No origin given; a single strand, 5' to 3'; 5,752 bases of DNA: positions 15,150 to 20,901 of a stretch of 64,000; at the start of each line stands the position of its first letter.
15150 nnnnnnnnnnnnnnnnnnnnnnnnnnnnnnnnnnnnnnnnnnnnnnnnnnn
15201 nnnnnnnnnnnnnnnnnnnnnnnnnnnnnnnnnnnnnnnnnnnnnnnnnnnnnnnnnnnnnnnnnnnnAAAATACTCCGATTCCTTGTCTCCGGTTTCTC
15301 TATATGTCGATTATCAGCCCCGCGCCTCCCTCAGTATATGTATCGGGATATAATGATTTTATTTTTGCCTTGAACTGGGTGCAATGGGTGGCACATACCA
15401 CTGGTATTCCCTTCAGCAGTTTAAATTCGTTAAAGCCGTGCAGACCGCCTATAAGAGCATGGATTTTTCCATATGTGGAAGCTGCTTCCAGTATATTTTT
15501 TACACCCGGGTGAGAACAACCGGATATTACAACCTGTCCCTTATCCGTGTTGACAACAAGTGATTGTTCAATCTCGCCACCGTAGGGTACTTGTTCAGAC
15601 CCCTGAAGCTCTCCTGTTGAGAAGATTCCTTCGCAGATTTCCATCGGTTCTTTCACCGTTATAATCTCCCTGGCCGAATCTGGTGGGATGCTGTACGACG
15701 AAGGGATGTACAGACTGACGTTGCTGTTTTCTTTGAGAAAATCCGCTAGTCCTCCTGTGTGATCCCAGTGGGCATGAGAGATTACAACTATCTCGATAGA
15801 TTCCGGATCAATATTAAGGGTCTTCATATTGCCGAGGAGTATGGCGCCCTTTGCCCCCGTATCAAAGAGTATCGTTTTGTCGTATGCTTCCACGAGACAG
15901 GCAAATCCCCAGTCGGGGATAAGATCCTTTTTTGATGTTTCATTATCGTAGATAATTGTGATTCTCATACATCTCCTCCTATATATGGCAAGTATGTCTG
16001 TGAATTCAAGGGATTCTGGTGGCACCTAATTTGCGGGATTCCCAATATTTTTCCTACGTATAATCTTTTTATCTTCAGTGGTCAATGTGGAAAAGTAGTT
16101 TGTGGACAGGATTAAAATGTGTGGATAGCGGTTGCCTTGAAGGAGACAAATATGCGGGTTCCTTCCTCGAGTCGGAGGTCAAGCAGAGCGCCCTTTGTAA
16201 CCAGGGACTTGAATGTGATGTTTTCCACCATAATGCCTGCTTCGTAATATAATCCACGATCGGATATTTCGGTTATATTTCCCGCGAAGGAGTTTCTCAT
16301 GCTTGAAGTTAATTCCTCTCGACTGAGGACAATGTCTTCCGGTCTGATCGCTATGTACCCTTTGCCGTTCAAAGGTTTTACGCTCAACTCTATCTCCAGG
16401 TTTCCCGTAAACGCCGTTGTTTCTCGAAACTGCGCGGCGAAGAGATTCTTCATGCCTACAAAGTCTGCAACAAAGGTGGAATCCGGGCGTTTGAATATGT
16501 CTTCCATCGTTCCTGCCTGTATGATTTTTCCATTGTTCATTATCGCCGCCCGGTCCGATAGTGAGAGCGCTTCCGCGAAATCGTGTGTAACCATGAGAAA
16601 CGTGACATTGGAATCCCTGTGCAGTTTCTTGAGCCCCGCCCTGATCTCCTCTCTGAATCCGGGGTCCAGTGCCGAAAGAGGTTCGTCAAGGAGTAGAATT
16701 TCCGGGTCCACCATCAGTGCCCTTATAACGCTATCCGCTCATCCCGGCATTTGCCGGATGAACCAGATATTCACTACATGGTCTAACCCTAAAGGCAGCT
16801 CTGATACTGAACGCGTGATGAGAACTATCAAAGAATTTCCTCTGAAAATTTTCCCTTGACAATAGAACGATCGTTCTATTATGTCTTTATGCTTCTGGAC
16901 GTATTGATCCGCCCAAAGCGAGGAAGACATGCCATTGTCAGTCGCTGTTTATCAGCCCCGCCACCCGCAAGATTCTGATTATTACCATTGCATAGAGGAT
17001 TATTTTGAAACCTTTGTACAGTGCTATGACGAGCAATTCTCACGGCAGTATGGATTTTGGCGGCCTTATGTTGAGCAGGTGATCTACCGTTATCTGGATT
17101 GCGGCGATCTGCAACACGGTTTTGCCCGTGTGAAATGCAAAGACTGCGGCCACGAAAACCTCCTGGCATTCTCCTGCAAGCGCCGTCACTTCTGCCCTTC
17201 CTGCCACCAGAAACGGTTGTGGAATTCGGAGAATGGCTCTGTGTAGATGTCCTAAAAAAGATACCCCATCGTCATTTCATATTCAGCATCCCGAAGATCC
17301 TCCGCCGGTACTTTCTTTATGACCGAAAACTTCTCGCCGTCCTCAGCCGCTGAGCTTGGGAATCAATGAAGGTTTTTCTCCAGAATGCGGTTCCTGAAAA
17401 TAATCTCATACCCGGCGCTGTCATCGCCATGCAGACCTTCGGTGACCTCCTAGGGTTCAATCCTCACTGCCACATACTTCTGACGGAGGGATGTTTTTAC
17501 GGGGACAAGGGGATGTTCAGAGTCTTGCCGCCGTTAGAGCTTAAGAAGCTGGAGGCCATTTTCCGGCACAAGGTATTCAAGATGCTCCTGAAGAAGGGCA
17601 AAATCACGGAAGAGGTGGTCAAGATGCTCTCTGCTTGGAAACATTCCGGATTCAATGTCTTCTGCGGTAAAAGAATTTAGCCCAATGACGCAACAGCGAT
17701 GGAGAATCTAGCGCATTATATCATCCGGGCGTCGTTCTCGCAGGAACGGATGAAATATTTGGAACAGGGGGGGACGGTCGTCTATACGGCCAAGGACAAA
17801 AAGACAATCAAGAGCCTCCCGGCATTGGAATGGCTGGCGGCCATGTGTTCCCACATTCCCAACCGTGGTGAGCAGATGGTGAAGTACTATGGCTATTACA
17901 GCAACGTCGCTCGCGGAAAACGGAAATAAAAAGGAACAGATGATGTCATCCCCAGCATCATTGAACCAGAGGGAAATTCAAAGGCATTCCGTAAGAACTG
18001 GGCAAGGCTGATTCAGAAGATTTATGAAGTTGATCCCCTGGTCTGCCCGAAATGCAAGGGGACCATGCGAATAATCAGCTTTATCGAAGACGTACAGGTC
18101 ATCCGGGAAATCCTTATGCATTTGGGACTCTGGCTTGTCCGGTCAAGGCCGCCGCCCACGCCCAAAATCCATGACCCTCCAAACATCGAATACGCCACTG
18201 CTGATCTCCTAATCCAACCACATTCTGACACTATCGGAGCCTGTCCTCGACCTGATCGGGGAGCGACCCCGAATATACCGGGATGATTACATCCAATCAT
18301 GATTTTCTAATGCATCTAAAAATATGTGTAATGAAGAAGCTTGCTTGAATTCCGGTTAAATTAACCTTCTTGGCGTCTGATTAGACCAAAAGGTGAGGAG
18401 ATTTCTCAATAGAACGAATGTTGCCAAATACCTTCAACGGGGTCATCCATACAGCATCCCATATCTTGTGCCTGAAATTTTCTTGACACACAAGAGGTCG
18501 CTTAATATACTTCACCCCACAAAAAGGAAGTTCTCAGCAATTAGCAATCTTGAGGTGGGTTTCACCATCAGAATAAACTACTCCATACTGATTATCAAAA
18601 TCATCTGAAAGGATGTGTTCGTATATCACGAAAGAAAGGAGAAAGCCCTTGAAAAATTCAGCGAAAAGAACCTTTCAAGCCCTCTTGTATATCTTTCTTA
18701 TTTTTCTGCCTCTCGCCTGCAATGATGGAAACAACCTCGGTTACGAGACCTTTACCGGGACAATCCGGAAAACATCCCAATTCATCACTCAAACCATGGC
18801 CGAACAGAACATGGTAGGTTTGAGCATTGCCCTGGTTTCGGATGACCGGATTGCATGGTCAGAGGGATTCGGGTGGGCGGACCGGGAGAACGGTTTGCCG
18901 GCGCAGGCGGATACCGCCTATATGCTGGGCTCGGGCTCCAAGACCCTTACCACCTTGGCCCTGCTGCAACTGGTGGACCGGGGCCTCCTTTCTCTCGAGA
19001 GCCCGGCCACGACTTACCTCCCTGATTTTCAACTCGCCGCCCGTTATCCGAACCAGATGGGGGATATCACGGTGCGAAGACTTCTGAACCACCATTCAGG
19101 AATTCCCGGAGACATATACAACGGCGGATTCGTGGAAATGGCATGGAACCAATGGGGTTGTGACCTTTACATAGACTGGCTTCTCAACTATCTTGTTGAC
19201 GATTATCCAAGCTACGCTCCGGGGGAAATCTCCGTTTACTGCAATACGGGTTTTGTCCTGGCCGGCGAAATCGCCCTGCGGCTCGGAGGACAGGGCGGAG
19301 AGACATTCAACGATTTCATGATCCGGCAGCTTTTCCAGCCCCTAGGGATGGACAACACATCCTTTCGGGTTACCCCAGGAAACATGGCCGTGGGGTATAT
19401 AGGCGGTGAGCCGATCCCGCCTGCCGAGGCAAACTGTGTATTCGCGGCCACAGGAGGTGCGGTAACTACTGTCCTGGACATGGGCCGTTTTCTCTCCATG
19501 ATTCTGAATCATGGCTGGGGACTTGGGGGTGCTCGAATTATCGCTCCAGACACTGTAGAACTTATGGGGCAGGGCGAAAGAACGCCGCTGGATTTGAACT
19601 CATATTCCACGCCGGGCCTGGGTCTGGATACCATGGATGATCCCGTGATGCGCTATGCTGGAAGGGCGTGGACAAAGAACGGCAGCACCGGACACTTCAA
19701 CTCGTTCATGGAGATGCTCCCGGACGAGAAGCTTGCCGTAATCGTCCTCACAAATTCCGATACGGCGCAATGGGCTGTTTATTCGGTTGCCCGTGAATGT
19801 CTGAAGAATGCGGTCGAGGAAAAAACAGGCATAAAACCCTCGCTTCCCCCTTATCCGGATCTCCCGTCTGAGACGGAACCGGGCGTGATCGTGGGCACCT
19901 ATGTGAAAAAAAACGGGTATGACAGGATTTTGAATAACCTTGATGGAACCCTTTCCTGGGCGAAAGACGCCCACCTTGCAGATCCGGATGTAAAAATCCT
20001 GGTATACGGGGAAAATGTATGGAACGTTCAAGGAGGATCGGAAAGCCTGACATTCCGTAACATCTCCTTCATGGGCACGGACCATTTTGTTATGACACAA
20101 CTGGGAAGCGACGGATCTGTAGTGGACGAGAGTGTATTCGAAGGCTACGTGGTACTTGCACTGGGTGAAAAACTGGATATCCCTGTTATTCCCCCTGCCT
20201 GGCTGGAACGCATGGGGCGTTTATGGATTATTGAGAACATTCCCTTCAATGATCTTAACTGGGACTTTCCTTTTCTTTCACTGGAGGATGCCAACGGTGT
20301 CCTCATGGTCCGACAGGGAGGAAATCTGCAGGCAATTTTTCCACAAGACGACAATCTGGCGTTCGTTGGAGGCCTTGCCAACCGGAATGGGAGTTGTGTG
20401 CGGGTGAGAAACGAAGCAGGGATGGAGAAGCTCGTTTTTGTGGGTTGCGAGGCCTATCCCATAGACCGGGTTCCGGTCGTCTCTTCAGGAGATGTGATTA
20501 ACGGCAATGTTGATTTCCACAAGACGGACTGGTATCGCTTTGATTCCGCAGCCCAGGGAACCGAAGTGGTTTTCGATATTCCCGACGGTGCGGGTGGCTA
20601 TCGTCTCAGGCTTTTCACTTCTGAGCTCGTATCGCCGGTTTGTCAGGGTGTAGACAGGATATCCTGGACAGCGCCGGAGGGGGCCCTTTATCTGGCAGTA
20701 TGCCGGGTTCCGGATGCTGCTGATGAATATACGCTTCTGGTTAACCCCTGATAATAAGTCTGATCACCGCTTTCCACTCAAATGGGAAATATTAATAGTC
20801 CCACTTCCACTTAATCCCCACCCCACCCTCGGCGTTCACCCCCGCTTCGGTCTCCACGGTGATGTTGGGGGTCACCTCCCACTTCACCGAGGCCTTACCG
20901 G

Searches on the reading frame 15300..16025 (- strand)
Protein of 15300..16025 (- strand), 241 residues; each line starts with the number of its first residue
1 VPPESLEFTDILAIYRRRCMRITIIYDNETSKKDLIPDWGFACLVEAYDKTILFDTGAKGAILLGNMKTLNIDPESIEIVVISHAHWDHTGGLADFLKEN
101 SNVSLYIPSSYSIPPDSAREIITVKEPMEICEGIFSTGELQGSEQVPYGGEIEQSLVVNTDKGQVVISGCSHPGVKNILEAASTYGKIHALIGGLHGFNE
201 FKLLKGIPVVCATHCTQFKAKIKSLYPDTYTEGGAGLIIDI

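Call 50: search_protein_families(library=pfam, proteins=[window:15300-16025:-], max_evalue=1e-8)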
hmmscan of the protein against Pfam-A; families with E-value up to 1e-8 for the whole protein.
window:15300-16025:- (241 aa): 1 family
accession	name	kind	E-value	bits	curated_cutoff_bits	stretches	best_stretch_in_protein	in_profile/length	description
PF00753.33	Lactamase_B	-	1.6e-12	48.2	22.7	1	44-167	10-146/196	Metallo-beta-lactamase superfamily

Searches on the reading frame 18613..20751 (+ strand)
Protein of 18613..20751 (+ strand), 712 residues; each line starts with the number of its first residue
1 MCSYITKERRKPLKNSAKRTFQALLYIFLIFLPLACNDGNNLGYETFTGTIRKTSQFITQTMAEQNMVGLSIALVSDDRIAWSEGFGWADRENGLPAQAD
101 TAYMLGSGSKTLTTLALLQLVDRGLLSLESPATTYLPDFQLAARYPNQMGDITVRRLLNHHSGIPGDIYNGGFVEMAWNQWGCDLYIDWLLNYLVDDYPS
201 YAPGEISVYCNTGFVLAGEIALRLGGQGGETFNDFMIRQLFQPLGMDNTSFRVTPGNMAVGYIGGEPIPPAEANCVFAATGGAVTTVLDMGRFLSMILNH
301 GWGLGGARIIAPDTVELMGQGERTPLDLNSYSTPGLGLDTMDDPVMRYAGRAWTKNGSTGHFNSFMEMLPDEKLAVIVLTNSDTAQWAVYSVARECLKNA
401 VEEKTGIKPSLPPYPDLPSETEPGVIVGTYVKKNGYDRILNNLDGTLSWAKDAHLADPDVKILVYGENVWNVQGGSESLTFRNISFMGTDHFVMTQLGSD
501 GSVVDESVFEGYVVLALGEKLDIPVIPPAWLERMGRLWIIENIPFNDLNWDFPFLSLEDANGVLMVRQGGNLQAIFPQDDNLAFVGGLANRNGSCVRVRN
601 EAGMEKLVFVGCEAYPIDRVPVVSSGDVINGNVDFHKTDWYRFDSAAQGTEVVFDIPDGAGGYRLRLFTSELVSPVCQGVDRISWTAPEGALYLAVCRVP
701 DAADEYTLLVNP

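Call 25: search_protein_families(library=ncbifam, proteins=[window:18613-20751:+], max_evalue=0.00001)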
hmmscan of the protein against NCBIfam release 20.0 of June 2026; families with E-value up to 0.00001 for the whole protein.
window:18613-20751:+ (712 aa): 40 families (the best 25 are shown)
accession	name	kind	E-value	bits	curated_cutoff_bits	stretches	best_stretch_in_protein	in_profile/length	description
NF033085.1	bla_class_C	equivalog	1e-21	77.2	415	1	54-299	8-236/356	class C beta-lactamase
NF007943.0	PRK10662.1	equivalog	9.1e-19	67.3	266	1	59-388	42-363/380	D-alanyl-D-alanine-carboxypeptidase/endopeptidase AmpH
NF012173.1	CMY2-MIR-ACT-EC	exception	1.1e-16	60.7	680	1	56-296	34-256/380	CMY2/MIR/ACT/EC family class C beta-lactamase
NF000185.2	BlaEC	exception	3.9e-16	59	850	1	57-298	31-254/377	BlaEC family class C beta-lactamase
NF040478.1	blaLAQ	exception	4.7e-15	55.4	850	1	55-298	32-257/380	LAQ family class C beta-lactamase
NF041662.1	ampC_Kaer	exception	1.2e-14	53.9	825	1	55-268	33-229/381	AmpC-Kaer family extended-spectrum class C beta-lactamase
NF041663.1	ampC_Sliq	exception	2e-14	53.3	860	1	58-259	32-212/378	cephalosporin-hydrolyzing class C beta-lactamase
NF000191.1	CMY2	exception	2.4e-14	52.9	800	1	56-296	34-256/381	CMY-2 family class C beta-lactamase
NF052559.1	MthAcHydAcmB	equivalog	3.7e-14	52.3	550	1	57-323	13-294/391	methyl acetate hydrolase AcmB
NF045671.1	blaPNC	exception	5.3e-14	51.9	750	1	56-298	51-276/401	PNC family class C beta-lactamase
NF000385.4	blaACT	exception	8.3e-14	51.4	810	1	56-292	34-252/380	ACT family cephalosporin-hydrolyzing class C beta-lactamase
NF041666.1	ampC_Ecan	exception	1.7e-13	50.2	860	1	56-254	34-212/381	CMY2-MIR-ACT-EC family cephalosporin-hydrolyzing class C beta-lactamase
NF041665.1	blaPSZ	exception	2e-13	50.1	850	1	55-295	32-254/379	PSZ family class C beta-lactamase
NF038366.1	blaSFDC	exception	7.4e-13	48.3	840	1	58-254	36-212/382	SFDC family class C beta-lactamase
NF038238.1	blaBUT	exception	1.8e-12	47.1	850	1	58-267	38-230/383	BUT family class C beta-lactamase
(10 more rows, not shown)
